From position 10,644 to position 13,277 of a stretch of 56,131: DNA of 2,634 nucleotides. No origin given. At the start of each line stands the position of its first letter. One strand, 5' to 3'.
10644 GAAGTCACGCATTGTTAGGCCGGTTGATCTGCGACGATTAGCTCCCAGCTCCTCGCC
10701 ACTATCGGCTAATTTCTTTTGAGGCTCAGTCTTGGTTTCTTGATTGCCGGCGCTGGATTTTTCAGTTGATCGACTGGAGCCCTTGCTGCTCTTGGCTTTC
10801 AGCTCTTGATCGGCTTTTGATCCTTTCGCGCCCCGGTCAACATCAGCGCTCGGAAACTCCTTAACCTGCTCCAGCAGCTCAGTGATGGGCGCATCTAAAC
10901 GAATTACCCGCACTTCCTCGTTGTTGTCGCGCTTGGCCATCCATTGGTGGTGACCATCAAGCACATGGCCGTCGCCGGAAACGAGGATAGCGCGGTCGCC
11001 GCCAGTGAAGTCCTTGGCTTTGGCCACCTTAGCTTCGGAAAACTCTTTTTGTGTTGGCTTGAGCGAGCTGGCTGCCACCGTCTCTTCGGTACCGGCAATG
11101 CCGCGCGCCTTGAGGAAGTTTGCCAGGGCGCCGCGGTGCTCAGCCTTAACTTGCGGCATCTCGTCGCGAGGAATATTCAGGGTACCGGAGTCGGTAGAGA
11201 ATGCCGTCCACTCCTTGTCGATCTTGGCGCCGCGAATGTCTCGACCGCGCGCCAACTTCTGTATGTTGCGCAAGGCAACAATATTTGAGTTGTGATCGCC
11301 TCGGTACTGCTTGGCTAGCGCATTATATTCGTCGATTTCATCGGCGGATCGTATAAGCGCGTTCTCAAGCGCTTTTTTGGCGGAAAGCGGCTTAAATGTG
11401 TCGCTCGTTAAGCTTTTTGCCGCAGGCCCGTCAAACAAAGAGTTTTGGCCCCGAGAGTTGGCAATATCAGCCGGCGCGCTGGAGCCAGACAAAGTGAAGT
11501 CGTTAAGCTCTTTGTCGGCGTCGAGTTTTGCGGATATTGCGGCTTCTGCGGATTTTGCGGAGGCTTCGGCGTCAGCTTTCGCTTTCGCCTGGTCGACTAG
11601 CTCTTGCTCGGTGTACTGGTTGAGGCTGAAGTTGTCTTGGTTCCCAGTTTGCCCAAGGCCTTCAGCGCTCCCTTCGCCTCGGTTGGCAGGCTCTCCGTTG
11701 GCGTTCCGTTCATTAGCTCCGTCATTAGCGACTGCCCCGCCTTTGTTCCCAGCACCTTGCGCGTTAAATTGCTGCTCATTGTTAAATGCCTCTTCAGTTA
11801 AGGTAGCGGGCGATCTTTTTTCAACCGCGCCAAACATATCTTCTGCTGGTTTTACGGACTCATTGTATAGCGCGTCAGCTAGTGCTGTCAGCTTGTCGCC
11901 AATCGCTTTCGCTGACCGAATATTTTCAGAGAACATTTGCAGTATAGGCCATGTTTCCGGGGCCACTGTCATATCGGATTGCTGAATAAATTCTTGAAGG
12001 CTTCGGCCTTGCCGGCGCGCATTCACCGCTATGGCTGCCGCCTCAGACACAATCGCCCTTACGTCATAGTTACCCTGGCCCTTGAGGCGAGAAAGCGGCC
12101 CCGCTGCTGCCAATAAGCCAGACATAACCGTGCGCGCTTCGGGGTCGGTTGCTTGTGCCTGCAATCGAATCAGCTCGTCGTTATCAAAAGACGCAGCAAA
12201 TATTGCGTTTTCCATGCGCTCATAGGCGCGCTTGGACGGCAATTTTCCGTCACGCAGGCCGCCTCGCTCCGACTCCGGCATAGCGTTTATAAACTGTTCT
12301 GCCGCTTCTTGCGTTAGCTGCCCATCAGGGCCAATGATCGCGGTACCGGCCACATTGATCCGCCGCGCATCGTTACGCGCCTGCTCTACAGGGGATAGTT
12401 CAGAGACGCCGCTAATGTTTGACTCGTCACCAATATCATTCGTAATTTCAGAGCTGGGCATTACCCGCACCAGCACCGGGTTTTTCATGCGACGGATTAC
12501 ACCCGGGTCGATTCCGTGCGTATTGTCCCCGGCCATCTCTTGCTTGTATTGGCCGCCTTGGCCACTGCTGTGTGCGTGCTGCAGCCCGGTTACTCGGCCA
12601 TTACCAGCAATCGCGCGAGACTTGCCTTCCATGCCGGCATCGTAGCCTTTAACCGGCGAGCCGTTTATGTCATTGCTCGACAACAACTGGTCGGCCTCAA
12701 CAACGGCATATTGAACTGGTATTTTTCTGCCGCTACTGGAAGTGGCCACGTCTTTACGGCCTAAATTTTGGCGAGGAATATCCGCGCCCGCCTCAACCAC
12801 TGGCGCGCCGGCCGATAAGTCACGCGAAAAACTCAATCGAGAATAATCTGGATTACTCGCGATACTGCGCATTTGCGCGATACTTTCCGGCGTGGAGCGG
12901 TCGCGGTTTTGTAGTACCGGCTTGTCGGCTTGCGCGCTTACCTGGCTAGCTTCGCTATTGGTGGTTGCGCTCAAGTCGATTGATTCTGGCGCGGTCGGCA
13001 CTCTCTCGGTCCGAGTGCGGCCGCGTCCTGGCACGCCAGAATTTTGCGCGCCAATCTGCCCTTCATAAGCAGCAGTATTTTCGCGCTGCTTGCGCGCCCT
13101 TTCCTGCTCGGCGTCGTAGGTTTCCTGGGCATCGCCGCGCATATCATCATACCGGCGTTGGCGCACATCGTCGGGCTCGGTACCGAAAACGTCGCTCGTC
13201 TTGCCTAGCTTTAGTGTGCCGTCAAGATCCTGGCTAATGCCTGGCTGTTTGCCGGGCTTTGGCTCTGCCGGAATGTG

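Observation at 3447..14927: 3,826-aa polyvalent virion protein stacking ParB-like, zincin, RadC/JAB and ART-like modules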

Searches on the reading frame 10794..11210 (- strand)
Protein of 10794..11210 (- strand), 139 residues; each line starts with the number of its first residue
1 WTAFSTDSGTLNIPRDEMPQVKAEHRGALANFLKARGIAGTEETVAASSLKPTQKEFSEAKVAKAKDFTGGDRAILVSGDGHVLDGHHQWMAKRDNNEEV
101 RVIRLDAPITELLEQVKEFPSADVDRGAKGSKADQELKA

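Call 120: search_dna_similar(query=window:10794-11210:-, collection=plasmids, mode=protein, max_rows=25, rows=spread, max_evalue=0.001)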
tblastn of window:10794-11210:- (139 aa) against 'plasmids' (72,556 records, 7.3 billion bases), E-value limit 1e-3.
No match.

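Call 121: search_dna_similar(query=window:10794-11210:-, collection=phages, mode=protein, max_rows=30, rows=spread, max_evalue=0.001)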
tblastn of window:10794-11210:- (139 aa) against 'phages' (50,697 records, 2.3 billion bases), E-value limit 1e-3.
Records with a match: 211; places in all: 214; records where one place covers at least 80% of the query: 91.
Best place of each record, by identity: 60-80% 39; <60% 172.
By first word of the organism name: Vibrio 72; Pseudomonas 41; Ralstonia 29; Aeromonas 23; Stenotrophomonas 17; Burkholderia 10; Erwinia 5; Acidovorax 2; Xanthomonas 2; Delftia 2; and 6 more.
By host as written in the record: - 71; Pseudomonas aeruginosa 19; Stenotrophomonas maltophilia 12; Aeromonas salmonicida 7; Ralstonia pseudosolanacearum 6; Aeromonas salmonicida subsp. salmonicida 6; Ralstonia pseudosolanacearum I-31 (MT043) 5; Pseudomonas aeruginosa PAO1 4; and 51 more.
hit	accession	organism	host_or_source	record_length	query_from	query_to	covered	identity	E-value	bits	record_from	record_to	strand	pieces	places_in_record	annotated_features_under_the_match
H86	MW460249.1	Pseudomonas phage Itty13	Pseudomonas aeruginosa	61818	1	128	92%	73.4%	7e-59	201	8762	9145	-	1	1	hypothetical protein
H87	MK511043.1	Pseudomonas phage vB_Pae_BR228a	Pseudomonas aeruginosa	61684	1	125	90%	68.0%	1e-52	183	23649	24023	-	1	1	hypothetical protein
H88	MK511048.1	Pseudomonas phage vB_Pae_BR320a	Pseudomonas aeruginosa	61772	1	125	90%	68.0%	1e-52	183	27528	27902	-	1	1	hypothetical protein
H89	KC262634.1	Pseudomonas phage H66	Pseudomonas aeruginosa HIM-6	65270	1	125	90%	68.0%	1e-52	183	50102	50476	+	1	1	structural protein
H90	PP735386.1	Pseudomonas phage vB_PaeP-F1Pa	Pseudomonas aeruginosa ATCC 15692 (PAO1)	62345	1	125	90%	68.0%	3e-52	182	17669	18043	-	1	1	hypothetical protein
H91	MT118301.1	Pseudomonas phage Epa33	Pseudomonas sp.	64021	1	125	90%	67.2%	6e-52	181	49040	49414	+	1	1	structural protein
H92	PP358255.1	Ralstonia phage PY045S1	Ralstonia solanacearum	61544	4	139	98%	50.0%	7e-36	135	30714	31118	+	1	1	hypothetical protein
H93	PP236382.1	Ralstonia phage QkW1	Ralstonia pseudosolanacearum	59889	4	133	94%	50.0%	1e-33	129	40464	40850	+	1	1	hypothetical protein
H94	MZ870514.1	Ralstonia phage RPZH3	Ralstonia solanacearum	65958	4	133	94%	50.0%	1e-33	129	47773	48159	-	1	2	DarB-like antirestriction protein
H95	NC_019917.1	Burkholderia phage BcepMigl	Burkholderia cenocepacia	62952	4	121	85%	54.2%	5e-34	130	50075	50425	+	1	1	DarB-like antirestriction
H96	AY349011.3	Burkholderia phage Bcep22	-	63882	4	121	85%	51.7%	5e-32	124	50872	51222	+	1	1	DarB-like antirestriction protein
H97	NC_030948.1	Ralstonia phage RSP15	-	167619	8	122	83%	39.3%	1e-19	89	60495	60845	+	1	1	hypothetical protein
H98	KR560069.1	Stenotrophomonas phage IME-SM1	Stenotrophomonas sp.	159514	11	118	78%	36.7%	1e-10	63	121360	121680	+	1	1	hypothetical protein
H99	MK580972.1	Stenotrophomonas phage YB07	Stenotrophomonas maltophilia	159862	11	118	78%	36.7%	2e-10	63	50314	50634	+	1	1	hypothetical protein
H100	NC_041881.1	Pseudomonas phage pf16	Pseudomonas putida PpG1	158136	11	119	78%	36.0%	1e-9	60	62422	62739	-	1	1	hypothetical protein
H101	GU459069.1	Aeromonas phage 65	Aeromonas salmonicida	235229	13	120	78%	33.9%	7e-13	70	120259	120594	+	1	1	conserved hypothetical protein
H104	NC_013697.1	Delftia phage PhiW-14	Delftia acidovorans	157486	8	120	81%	28.9%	6e-10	61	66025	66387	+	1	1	75: hypothetical protein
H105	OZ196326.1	Vibrio phage K441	Seawater and oysters mix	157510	9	118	79%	29.6%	4e-8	56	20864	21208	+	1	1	hypothetical protein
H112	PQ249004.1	Vibrio phage vB_VpaS_SD25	Vibrio parahaemolyticus LCU-VP51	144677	8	120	81%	27.9%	2e-5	49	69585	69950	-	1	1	hypothetical protein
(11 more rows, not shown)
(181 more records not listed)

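Call 122: get_annotated_region(hit=H97, flank=900)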
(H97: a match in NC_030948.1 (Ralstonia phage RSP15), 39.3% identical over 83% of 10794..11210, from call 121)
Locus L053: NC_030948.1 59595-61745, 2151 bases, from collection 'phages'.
description: Ralstonia phage RSP15 DNA, complete genome.
organism: Ralstonia phage RSP15 (NCBI taxid 1785960)
taxonomy: Viruses; Duplodnaviria; Heunggongvirae; Uroviricota; Caudoviricetes; Ackermannviridae
host: -; source: -; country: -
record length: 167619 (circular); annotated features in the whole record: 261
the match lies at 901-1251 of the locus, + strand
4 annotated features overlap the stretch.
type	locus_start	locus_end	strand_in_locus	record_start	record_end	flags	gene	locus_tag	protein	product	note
CDS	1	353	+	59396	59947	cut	-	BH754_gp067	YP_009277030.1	nucleotide pyrophosphohydrolase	ORF067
CDS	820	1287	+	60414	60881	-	-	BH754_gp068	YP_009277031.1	hypothetical protein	ORF068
CDS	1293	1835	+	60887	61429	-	-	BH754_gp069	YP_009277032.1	DprA-like DNA recombination-mediator protein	ORF069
CDS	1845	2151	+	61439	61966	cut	-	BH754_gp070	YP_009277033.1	5'-3' deoxyribonucleotidase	ORF070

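Call 123: get_annotated_region(hit=H98, flank=900)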
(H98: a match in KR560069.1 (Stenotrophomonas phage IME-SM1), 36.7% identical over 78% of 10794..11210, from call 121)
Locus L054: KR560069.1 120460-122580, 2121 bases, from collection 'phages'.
description: Stenotrophomonas phage IME-SM1, complete genome.
organism: Stenotrophomonas phage IME-SM1 (NCBI taxid 1654717)
taxonomy: Viruses; Duplodnaviria; Heunggongvirae; Uroviricota; Caudoviricetes; Menderavirus; Menderavirus IMESM1
host: Stenotrophomonas sp.; source: hospital sewage; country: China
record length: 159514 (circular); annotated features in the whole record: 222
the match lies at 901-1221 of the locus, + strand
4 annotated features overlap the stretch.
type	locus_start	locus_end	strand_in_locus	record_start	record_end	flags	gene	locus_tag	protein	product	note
CDS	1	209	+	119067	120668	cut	-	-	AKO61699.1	hypothetical protein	-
CDS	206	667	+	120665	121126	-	-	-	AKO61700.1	hypothetical protein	-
CDS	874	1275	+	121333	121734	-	-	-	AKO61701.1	hypothetical protein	-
CDS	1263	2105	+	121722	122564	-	-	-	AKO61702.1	baseplate hub subunit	Phage baseplate hub subunit # T4-like gp26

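Call 124: get_annotated_region(hit=H101, flank=900)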
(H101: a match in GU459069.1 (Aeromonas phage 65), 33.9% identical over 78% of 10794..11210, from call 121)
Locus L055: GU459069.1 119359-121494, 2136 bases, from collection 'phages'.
description: Aeromonas phage 65, complete genome.
organism: Aeromonas phage 65 (NCBI taxid 2919549)
taxonomy: Viruses; Duplodnaviria; Heunggongvirae; Uroviricota; Caudoviricetes; Straboviridae; Emmerichvirinae; Ishigurovirus; Ishigurovirus osborne
host: Aeromonas salmonicida; source: -; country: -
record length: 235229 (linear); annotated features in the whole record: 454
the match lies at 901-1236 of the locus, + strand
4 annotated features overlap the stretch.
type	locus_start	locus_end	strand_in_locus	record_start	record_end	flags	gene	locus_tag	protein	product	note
CDS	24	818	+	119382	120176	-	hoc-1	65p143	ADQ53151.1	Hoc head outer capsid protein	-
CDS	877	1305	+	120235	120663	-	-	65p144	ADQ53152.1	conserved hypothetical protein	-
CDS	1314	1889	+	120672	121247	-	tk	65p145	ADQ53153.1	Tk thymidine kinase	-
CDS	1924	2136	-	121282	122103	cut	hoc-2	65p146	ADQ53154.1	Hoc head outer capsid protein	second copy of the hoc gene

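Call 125: get_annotated_region(hit=H104, flank=900)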
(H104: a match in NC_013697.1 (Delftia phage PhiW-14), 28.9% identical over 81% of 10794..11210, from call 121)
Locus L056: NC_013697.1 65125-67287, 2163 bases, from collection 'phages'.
description: Delftia phage PhiW-14, complete genome.
organism: Delftia phage PhiW-14 (NCBI taxid 665032)
taxonomy: Viruses; Duplodnaviria; Heunggongvirae; Uroviricota; Caudoviricetes; Ionavirus; Ionavirus W14
host: Delftia acidovorans; source: -; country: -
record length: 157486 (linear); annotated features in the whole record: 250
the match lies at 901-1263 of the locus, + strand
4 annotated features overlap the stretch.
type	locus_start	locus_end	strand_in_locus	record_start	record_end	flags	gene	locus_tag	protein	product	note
CDS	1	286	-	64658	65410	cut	73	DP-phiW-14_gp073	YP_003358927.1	homing endonuclease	similar to ABA03236.1 putative homing endonuclease [Bacteriophage LZ7] & ABA03242.1 putative homing endonuclease ...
CDS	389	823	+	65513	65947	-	74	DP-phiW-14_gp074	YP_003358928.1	hypothetical protein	-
CDS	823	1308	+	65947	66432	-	75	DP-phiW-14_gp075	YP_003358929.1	hypothetical protein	-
CDS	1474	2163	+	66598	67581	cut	76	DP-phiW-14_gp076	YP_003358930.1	hypothetical protein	contains 5 transmembrane domains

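Call 126: get_annotated_region(hit=H105, flank=900)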
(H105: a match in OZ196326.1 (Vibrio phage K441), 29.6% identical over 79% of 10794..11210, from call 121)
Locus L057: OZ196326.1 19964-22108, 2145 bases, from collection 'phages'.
description: Vibrio phage K441 genome assembly, chromosome: VPK441_1.
organism: Vibrio phage K441 (NCBI taxid 3105708)
taxonomy: Viruses
host: -; source: Seawater and oysters mix; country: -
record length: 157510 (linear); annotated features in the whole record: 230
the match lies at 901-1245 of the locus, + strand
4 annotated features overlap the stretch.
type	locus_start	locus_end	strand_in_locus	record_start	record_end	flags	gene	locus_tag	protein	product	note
CDS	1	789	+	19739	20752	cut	-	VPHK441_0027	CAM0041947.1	unknown function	-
CDS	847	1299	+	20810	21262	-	-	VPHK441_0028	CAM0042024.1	hypothetical protein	-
CDS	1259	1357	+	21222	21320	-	-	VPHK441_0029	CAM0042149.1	hypothetical protein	-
CDS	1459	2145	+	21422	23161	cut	-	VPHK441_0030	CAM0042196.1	DNA helicase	-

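Call 127: get_annotated_region(hit=H112, flank=900)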
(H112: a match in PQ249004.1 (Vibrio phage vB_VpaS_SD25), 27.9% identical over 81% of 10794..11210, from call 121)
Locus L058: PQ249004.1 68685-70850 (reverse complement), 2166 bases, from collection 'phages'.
description: Vibrio phage vB_VpaS_SD25, complete genome.
organism: Vibrio phage vB_VpaS_SD25 (NCBI taxid 3326590)
taxonomy: Viruses; Duplodnaviria; Heunggongvirae; Uroviricota; Caudoviricetes; Ackermannviridae
host: Vibrio parahaemolyticus LCU-VP51; source: sewers; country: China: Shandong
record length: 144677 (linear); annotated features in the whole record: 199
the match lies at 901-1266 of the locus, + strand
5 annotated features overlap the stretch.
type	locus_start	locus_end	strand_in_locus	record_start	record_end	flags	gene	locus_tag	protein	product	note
CDS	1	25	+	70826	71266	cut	-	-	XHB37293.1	DNA polymerase clamp loader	-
CDS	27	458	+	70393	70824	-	-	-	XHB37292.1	translation repressor protein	-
CDS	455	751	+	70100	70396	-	-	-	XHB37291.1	co-chaperone GroES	-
CDS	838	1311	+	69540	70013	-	-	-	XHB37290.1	hypothetical protein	-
CDS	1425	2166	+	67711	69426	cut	-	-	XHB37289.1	DNA helicase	-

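Call 128: search_protein_families(library=pfam, proteins=[L053:820-1284:+, L054:874-1272:+, L055:877-1302:+, L056:823-1305:+, L057:847-1296:+, L058:838-1308:+], max_evalue=1)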
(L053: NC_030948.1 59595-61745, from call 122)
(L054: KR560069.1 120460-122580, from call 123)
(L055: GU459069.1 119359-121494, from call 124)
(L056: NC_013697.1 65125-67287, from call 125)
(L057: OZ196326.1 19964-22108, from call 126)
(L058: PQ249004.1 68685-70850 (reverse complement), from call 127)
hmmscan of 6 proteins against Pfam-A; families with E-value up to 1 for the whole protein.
L053:820-1284:+ (155 aa): 2 families
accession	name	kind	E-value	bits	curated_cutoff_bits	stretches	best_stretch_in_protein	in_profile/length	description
PF13289.12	SIR2_2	-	0.14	12.7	24.5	1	45-103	7-64/141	SIR2-like domain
PF05227.19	CHASE3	-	0.24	11.7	28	1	101-120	31-50/138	CHASE3 domain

L054:874-1272:+ (133 aa): 0 families

L055:877-1302:+ (142 aa): 1 family
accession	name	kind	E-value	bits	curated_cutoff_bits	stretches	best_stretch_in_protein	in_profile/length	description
PF08857.17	ParBc_2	-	0.046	14.3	23.6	1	71-97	44-72/158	Putative ParB-like nuclease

L056:823-1305:+ (161 aa): 0 families

L057:847-1296:+ (150 aa): 2 families
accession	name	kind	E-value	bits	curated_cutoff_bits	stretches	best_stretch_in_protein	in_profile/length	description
PF08203.16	RNA_polI_A14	-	0.11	13.1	25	1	62-91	54-83/117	Yeast RNA polymerase I subunit RPA14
PF06479.17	Ribonuc_2-5A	-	0.23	12.1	23.3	1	53-83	44-73/127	Ribonuclease 2-5A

L058:838-1308:+ (157 aa): 1 family
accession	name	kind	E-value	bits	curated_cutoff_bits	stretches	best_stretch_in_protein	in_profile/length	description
PF24023.1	DUF7335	-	0.023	15.5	27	0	114-143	28-57/101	Family of unknown function (DUF7335)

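Call 130: search_solved_structures(query=A4, max_evalue=10, show_alignments=4)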
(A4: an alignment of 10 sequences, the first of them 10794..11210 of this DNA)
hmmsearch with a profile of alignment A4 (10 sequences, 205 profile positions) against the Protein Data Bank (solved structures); distinct sequences matched with E-value up to 10: 3.
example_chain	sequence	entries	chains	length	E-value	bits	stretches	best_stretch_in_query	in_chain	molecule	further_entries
2yrw_A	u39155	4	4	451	1.3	11.9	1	142-193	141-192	Phosphoribosylglycinamide synthetase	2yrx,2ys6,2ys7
5lfp_A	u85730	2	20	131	1.3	11.9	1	108-144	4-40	Bacterial proteasome activator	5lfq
5h79_D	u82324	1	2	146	5.9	9.8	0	37-76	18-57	Immunoglobulin G-binding protein A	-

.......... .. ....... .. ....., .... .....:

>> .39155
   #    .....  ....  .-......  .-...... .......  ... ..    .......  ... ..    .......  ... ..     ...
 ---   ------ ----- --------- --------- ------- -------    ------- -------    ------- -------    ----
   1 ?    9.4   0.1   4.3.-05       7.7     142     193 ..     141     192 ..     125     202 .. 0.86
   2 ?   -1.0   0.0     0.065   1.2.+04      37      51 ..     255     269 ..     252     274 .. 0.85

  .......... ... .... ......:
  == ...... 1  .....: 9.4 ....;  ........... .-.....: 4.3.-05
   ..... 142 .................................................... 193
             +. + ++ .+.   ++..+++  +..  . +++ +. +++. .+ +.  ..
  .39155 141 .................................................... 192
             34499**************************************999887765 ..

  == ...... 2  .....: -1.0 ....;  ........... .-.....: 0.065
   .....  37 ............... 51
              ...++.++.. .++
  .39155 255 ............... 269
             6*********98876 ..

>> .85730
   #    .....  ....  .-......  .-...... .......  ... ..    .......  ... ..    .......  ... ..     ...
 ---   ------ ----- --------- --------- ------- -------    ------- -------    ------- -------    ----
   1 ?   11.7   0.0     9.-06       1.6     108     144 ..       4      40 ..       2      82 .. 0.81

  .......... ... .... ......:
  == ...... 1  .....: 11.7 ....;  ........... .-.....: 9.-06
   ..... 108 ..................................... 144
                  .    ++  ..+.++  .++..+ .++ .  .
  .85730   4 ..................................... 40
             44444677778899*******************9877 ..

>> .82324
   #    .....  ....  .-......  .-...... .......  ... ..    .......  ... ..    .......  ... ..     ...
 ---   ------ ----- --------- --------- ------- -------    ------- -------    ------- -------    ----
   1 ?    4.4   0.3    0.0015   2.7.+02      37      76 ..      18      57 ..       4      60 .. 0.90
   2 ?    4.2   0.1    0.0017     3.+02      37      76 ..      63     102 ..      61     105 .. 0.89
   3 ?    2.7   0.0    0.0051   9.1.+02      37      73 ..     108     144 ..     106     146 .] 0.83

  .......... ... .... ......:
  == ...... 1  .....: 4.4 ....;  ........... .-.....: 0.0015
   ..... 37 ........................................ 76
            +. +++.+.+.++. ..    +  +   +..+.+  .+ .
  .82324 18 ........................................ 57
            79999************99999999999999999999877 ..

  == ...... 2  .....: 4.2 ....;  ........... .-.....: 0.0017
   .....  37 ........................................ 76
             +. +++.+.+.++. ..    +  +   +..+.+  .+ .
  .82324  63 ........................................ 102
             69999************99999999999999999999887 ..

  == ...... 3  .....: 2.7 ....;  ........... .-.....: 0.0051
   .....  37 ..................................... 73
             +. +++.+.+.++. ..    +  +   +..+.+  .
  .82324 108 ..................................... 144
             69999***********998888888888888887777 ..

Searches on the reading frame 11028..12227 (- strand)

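Call 7: search_protein_families(library=pfam, proteins=[window:11028-12227:-], max_evalue=1)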
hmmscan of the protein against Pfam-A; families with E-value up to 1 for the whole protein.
window:11028-12227:- (400 aa): 1 family
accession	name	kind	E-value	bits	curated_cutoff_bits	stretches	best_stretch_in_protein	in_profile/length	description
PF12005.13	DUF3499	-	0.29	12.2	25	1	85-133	48-88/119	Protein of unknown function (DUF3499)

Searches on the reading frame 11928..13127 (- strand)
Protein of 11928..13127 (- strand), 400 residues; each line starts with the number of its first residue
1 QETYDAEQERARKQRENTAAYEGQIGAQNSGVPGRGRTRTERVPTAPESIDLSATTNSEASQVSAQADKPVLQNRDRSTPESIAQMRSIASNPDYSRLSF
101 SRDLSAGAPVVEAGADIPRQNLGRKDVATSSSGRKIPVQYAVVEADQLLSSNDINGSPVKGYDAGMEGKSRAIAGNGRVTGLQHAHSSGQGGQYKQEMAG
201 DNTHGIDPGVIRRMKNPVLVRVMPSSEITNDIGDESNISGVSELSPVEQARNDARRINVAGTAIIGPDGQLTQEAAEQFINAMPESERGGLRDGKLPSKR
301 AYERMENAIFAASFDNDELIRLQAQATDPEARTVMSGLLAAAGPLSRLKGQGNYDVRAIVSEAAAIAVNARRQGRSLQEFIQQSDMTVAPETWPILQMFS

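Call 7: search_protein_families(library=pfam, proteins=[window:11928-13127:-], max_evalue=1)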
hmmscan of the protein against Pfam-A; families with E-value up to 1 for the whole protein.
window:11928-13127:- (400 aa): 1 family
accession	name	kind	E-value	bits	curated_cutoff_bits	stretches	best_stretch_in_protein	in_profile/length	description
PF18763.7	ddrB-ParB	-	1.2e-17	64.6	27.6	2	172-222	71-119/121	ddrB-like ParB superfamily domain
